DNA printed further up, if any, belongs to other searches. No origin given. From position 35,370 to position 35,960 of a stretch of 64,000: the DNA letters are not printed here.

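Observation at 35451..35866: Near-consensus LexA SOS box driving an orphan 97-aa ORF in a hairpin-bounded, self-contained unit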

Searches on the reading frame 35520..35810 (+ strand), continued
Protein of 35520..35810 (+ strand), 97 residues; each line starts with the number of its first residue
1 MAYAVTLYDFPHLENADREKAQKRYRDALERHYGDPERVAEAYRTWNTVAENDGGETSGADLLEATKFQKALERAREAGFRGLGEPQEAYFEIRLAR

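Call 48: get_annotated_region(hit=H2, flank=4000)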
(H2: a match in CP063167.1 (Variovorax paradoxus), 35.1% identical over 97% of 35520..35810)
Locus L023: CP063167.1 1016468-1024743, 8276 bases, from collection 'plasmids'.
description: Variovorax paradoxus strain VAI-C plasmid unnamed, complete sequence
organism: Variovorax paradoxus (NCBI taxid 34073)
taxonomy: Bacteria; Pseudomonadota; Betaproteobacteria; Burkholderiales; Comamonadaceae; Variovorax; Variovorax paradoxus
host: -; source: -; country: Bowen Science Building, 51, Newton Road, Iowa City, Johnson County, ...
typing (MOB-suite, as given by PLSDB): non-mobilizable
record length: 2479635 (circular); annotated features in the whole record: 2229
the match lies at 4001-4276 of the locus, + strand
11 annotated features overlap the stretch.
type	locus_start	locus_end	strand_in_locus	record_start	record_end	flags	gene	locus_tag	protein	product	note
CDS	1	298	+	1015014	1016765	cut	-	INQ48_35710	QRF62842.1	ATP-binding protein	-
CDS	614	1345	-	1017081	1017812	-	-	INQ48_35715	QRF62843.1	LuxR family transcriptional regulator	-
CDS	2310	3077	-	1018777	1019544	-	-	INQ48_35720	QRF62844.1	SOS response-associated peptidase family protein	-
CDS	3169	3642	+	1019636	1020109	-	-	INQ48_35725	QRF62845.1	hypothetical protein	-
CDS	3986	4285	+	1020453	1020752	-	-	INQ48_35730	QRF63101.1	hypothetical protein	-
CDS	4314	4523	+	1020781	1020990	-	-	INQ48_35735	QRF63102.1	hypothetical protein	-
CDS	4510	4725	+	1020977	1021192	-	-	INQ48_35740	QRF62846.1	hypothetical protein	-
CDS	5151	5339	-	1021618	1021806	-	-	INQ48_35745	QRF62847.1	hypothetical protein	-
CDS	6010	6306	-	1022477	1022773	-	-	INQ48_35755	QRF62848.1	hypothetical protein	-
CDS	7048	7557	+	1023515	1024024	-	-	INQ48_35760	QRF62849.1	hypothetical protein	-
CDS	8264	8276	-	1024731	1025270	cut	-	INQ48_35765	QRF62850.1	hypothetical protein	-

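Call 49: get_annotated_region(hit=H3, flank=4000)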
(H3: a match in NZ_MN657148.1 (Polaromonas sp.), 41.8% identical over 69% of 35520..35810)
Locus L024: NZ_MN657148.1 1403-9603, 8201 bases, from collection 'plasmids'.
description: Polaromonas sp. strain ANT_J29B plasmid pA29BJ2, complete sequence
organism: Polaromonas sp. (NCBI taxid 1869339)
taxonomy: Bacteria; Pseudomonadota; Betaproteobacteria; Burkholderiales; Comamonadaceae; Polaromonas; Polaromonas sp.
host: -; source: -; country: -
typing (MOB-suite, as given by PLSDB): non-mobilizable
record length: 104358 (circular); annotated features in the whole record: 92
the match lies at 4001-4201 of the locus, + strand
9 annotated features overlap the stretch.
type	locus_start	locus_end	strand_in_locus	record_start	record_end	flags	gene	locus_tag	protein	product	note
CDS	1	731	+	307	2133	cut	-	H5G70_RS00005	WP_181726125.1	tyrosine-type recombinase/integrase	GO:0015074 - DNA integration [Evidence IEA]; GO:0006310 - DNA recombination [Evidence IEA]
CDS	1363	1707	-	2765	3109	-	-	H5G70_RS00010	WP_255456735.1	transposase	-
CDS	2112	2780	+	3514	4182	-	-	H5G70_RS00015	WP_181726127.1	AAA family ATPase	-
CDS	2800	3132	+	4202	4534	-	-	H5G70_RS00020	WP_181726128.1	hypothetical protein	-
CDS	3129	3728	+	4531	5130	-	-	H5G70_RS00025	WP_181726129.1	helix-turn-helix domain-containing protein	-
CDS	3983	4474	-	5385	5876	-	-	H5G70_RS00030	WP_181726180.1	hypothetical protein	-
CDS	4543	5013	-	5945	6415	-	-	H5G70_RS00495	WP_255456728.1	hypothetical protein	-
CDS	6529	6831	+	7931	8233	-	-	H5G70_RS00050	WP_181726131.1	metalloregulator ArsR/SmtB family transcription factor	GO:0006355 - regulation of DNA-templated transcription [Evidence IEA]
CDS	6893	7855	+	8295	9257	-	-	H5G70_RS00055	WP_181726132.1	zinc-dependent alcohol dehydrogenase family protein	-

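Call 51: fold_search(model_id=the predicted structure, library=viral)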
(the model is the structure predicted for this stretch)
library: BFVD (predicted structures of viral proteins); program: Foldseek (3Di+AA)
matches with E <= 10: 474; with E <= 0.001: 0
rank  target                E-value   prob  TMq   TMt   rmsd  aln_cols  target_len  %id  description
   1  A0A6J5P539            4.8e-03  1.00  0.72  0.80   3.6       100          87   16  Uncharacterized protein [uncultured Caudovirales phage]
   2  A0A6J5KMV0            2.1e-02  1.00  0.56  0.62   3.4        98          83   22  Uncharacterized protein [uncultured Caudovirales phage]
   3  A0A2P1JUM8            4.9e-01  0.35  0.36  0.40   4.6        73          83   14  Uncharacterized protein [Bacillus phage Anath]
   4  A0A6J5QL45            5.2e-01  0.47  0.41  0.38   7.2        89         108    8  Uncharacterized protein [uncultured Caudovirales phage]
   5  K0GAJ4                7.1e-01  0.04  0.20  0.13  29.0       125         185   16  Uncharacterized protein [Mycobacterium phage Goose]
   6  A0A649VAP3            7.5e-01  0.30  0.37  0.41   6.7        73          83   14  Uncharacterized protein [Mycobacterium phage Yecey3]
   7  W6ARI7                7.5e-01  0.23  0.29  0.28   8.7        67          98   18  Uncharacterized protein [Erwinia phage Ea35-70]
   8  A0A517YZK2            7.5e-01  0.10  0.25  0.13  11.7       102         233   12  (no name in the UniProt tables at hand)
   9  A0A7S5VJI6            8.0e-01  0.14  0.32  0.25  10.9       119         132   13  (no name in the UniProt tables at hand)
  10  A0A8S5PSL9            8.0e-01  0.10  0.28  0.20  18.4       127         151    9  Uncharacterized protein [Siphoviridae sp. ct96x5]
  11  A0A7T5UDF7            9.1e-01  0.14  0.28  0.23  11.9        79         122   15  (no name in the UniProt tables at hand)
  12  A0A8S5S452            9.6e-01  0.15  0.32  0.32  11.5        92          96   18  Uncharacterized protein [Siphoviridae sp. ctmP938]
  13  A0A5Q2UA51            1.0e+00  0.14  0.29  0.27  12.4        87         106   13  (no name in the UniProt tables at hand)
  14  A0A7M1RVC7            1.2e+00  0.69  0.49  0.43   2.6        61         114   16  Uncharacterized protein [uncultured phage cr50_1]
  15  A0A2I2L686            1.2e+00  0.23  0.35  0.21   6.2        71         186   13  Uncharacterized protein [Orpheovirus IHUMI-LCC2]
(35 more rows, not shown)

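Call 55: find_related_loci(query=A3, collection=genome_contigs, flank=3000)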
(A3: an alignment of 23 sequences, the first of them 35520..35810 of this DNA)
Query A3 (97 aa) in genome_contigs; peptide patterns used: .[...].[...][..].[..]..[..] (x = any residue, [..] = any of these).
234 stretches matched a pattern; 80 encode a relative of the query (tblastn E <= 1e-3); 80 distinct loci.
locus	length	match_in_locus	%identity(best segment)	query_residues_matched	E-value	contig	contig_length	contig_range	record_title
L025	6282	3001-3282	47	3-96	3e-21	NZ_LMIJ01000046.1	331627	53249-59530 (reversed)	Acidovorax sp. Root219 contig_7, whole genome shotgun sequence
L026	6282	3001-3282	47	3-96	3e-21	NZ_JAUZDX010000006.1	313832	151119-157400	Acidovorax sp. A1169 1169_6, whole genome shotgun sequence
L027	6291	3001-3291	47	1-97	6e-21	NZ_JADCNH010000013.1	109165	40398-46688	Verticiella alkaliphila strain GG226 NODE_13_length_109165_cov_167.282790, whole genome shotgun sequence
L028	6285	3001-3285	45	2-96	1e-20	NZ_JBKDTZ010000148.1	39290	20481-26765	MAG: Acidovorax sp. isolate samp_4354_semibin_115 samp_4354_393677, whole genome shotgun sequence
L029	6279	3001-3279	47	3-95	2e-20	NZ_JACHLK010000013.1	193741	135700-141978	Acidovorax soli strain S00198 Ga0436330_13, whole genome shotgun sequence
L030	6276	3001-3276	49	5-96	7e-20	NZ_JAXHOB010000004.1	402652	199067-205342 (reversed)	MAG: Acidovorax sp. isolate Salar_de_Ascotan_water_MAG_AWA2 contig_2422_polypolish, whole genome shotgun sequence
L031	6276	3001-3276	46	5-96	1e-18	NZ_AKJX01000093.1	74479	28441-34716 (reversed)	Acidovorax sp. CF316 PMI14_contig_366.366, whole genome shotgun sequence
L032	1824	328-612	44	3-96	1e-17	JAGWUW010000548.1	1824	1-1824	MAG: Betaproteobacteria bacterium isolate REEB405 contig-150_78590, whole genome shotgun sequence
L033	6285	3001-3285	44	3-96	3e-17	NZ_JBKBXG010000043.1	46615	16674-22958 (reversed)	MAG: Acidovorax sp. isolate 21I_056.bin.15 NODE_369_length_46615_cov_3.886028, whole genome shotgun sequence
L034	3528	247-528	45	3-95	3e-17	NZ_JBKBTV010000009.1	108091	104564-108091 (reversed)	MAG: Acidovorax sp. isolate 21H_023.bin.35 NODE_9_length_108091_cov_6.689411, whole genome shotgun sequence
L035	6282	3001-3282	45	3-95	3e-17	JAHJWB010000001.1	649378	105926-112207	MAG: Gammaproteobacteria bacterium isolate OSS_A.mb.6 OSS_A.mb.6_k119_11964, whole genome shotgun sequence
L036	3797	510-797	45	3-97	4e-17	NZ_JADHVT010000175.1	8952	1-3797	MAG: Acidovorax sp. isolate BS750m-G8 BS-750m-C15243, whole genome shotgun sequence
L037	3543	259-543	45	3-96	4e-17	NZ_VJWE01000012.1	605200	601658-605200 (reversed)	Acidovorax delafieldii strain DSM 64 Ga0064100_102, whole genome shotgun sequence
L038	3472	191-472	45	3-95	5e-17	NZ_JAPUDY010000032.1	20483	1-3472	MAG: Acidovorax sp. isolate labscale reactor_MAG11 NODE_1886_length_20483_cov_116.792050, whole genome shotgun sequence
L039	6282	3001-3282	40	1-96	7e-17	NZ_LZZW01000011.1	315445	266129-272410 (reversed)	Variovorax sp. UMC13 VC13_contig000011, whole genome shotgun sequence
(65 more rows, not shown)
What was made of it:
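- Closest known: 'hypA' and 'hypB', hypothetical LexA-regulated genes predicted in Betaproteobacteria. Different: This family is found mainly in Comamonadaceae (call 55).
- Several genomes carry several copies (call 55).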

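Call 58: list_cluster_members(proteins=[P0001, P0002, P0003])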
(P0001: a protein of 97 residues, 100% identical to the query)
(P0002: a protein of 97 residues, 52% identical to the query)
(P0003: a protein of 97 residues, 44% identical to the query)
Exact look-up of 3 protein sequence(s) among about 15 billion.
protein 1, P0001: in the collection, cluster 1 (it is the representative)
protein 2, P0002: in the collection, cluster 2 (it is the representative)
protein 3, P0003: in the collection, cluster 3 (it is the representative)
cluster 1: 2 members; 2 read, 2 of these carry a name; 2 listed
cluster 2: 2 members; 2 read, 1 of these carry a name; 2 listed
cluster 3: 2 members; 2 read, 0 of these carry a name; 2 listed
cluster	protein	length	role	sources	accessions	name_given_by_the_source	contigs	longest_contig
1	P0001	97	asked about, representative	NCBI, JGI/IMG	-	general stress protein YciG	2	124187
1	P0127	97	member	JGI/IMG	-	predicted DsbA family dithiol-disulfide isomerase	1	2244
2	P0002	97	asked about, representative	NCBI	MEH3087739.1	MAG: hypothetical protein PGN26_14665 [Xylophilus ampelinus]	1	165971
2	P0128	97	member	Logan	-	-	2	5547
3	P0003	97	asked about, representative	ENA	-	-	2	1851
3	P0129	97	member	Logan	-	-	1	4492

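Call 64: search_protein_families(library=padloc, proteins=[window:35520-35810:+, P0060, P0101, P0110], max_evalue=0.1)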
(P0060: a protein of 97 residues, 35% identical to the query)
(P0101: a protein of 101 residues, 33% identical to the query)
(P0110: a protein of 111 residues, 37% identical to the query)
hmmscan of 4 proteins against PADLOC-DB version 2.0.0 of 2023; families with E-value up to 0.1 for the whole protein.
window:35520-35810:+ (97 aa): 3 families
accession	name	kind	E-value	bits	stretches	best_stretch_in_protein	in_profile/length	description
PDLC01796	CARF1--CARF_HEPN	-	0.0087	13.3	1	13-47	254-284/401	-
PDLC01798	CARF1--CARF_HEPN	-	0.0091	13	1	13-45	259-291/396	-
PDLC00622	ZorC1|ZorC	-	0.014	12.3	1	11-52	261-299/462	EH signature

P0060 (97 aa): 0 families

P0101 (101 aa): 0 families

P0110 (111 aa): 0 families

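Call 72: search_solved_structures(query=A1, max_evalue=10)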
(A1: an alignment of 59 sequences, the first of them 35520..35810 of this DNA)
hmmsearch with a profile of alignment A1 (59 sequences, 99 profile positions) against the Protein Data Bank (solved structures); distinct sequences matched with E-value up to 10: 16.
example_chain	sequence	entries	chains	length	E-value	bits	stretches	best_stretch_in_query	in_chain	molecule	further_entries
5cwg_A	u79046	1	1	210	0.041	17.3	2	49-96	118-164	Designed helical repeat protein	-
6vek_A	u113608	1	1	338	0.064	16.6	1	16-56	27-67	contact-dependent toxin CdiA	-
5cwc_A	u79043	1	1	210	0.088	16.2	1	52-96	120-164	Designed helical repeat protein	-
3f2b_A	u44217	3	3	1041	0.091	16.1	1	22-85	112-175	DNA-directed DNA polymerase III alpha chain | GEOBACILLUS KAUSTOPHILUS DNA POLC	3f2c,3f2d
5frg_A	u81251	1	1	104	0.41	14.1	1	8-57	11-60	FORMIN-BINDING PROTEIN 1-LIKE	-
2z0q_A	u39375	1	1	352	0.9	12.9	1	15-81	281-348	Rho guanine nucleotide exchange factor 3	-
6ywe_c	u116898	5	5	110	0.95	12.9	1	11-69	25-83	54S ribosomal protein L31, mitochondrial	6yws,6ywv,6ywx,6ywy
4zo6_A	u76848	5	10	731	1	12.8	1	29-83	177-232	Lin1840 protein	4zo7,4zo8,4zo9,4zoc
4zoa_A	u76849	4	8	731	1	12.7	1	29-83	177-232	Lin1840 protein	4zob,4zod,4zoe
4rd9_A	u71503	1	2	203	1.3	12.4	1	17-61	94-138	Amyloid-like protein 1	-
4rda_A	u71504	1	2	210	1.5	12.3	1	17-61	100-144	Amyloid-like protein 1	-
3q7g_A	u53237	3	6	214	1.5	12.2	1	17-61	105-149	Amyloid-like protein 1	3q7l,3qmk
3pmr_A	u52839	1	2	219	2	11.8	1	17-61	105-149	Amyloid-like protein 1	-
3bmx_A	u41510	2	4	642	4.7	10.6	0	29-81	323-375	Uncharacterized lipoprotein ybbD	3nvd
3lk6_A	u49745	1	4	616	5.1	10.5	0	29-81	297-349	Lipoprotein ybbD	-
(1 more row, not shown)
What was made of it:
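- Tried and rejected: A PDB sequence search with the family profile found nothing (call 72).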

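Call 85: search_protein_families(library=pfam, alignment_id=A1, max_evalue=10)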
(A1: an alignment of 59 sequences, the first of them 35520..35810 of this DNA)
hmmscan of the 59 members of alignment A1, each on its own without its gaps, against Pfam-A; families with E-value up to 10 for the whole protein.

A. member 1, window:35520-35810:+ (97 aa): 4 families
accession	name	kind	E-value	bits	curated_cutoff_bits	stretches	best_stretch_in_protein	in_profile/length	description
PF09670.15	Cas_Cas02710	-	0.025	14.7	27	1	13-75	17-72/153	Csm6 HEPN domain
PF17227.7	DUF5302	-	0.27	12.7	25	1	18-41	3-26/52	Family of unknown function (DUF5302)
PF13432.12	TPR_16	-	0.36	11.8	32.7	1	12-37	7-29/65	Tetratricopeptide repeat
PF13428.12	TPR_14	-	0.92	10.8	23.5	1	13-37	12-36/44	Tetratricopeptide repeat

B. families by the number of members that match (of 59 scanned): 32 families (the first 25 are shown)
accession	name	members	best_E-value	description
PF16470.10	S8_pro-domain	1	0.00095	Peptidase S8 pro-domain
PF13460.12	NAD_binding_10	1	0.02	NAD(P)H-binding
PF09670.15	Cas_Cas02710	1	0.025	Csm6 HEPN domain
PF11349.13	DUF3151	1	0.032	Protein of unknown function (DUF3151)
PF25656.1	DUF7945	1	0.039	Domain of unknown function (DUF7945)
PF18858.6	LPD39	1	0.045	Large polyvalent protein associated domain 39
PF13263.12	PHP_C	1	0.048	PHP-associated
PF24720.1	DUF7673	1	0.048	Family of unknown function (DUF7673)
PF17932.6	TetR_C_24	1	0.05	Tetracyclin repressor-like, C-terminal domain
PF11951.13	Fungal_trans_2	1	0.051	Fungal specific transcription factor domain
PF02679.21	ComA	1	0.086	(2R)-phospho-3-sulfolactate synthase (ComA)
PF21819.3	DUF6885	1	0.086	Family of unknown function (DUF6885)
PF10045.14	DUF2280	1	0.089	Uncharacterized conserved protein (DUF2280)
PF07583.16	PSCyt2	1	0.091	Protein of unknown function (DUF1549)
PF06083.16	IL17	1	0.11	Interleukin-17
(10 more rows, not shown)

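Call 90: find_related_loci(query=A3, collection=viral_contigs, flank=5000)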
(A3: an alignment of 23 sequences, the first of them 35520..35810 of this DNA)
Query A3 (97 aa) in viral_contigs; peptide patterns used: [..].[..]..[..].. (x = any residue, [..] = any of these).
27 stretches matched a pattern; 19 encode a relative of the query (tblastn E <= 1e-3); 19 distinct loci.
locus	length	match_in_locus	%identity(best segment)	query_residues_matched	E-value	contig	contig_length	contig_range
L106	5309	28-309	46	2-95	4e-20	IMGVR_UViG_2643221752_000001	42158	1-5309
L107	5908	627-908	40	1-96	2e-17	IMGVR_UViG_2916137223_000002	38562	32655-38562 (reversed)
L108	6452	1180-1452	38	1-95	4e-15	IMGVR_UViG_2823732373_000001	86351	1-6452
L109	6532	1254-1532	35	1-95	9e-14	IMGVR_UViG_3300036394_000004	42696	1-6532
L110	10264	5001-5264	38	5-95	9e-14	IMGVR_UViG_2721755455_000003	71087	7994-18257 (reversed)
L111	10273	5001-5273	37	2-95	2e-13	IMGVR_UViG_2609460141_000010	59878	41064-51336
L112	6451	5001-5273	37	2-95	2e-13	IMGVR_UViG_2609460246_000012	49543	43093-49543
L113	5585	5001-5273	37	2-95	4e-13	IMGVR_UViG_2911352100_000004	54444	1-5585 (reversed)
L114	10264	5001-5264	38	5-95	4e-13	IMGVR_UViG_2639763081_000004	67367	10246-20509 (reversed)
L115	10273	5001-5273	36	2-95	5e-13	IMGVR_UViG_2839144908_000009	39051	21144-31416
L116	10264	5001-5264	38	5-95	4e-13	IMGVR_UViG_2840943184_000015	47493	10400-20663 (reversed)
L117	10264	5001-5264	38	5-95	4e-13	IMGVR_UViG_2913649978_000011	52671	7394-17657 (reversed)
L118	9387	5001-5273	37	2-95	7e-13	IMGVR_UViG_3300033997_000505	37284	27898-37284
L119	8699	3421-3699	40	1-95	9e-13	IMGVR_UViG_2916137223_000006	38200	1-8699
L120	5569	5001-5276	39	3-95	3e-11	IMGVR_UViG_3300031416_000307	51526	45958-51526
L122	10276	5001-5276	37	3-95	4e-10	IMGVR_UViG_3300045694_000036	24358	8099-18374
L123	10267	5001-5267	34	5-95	4e-9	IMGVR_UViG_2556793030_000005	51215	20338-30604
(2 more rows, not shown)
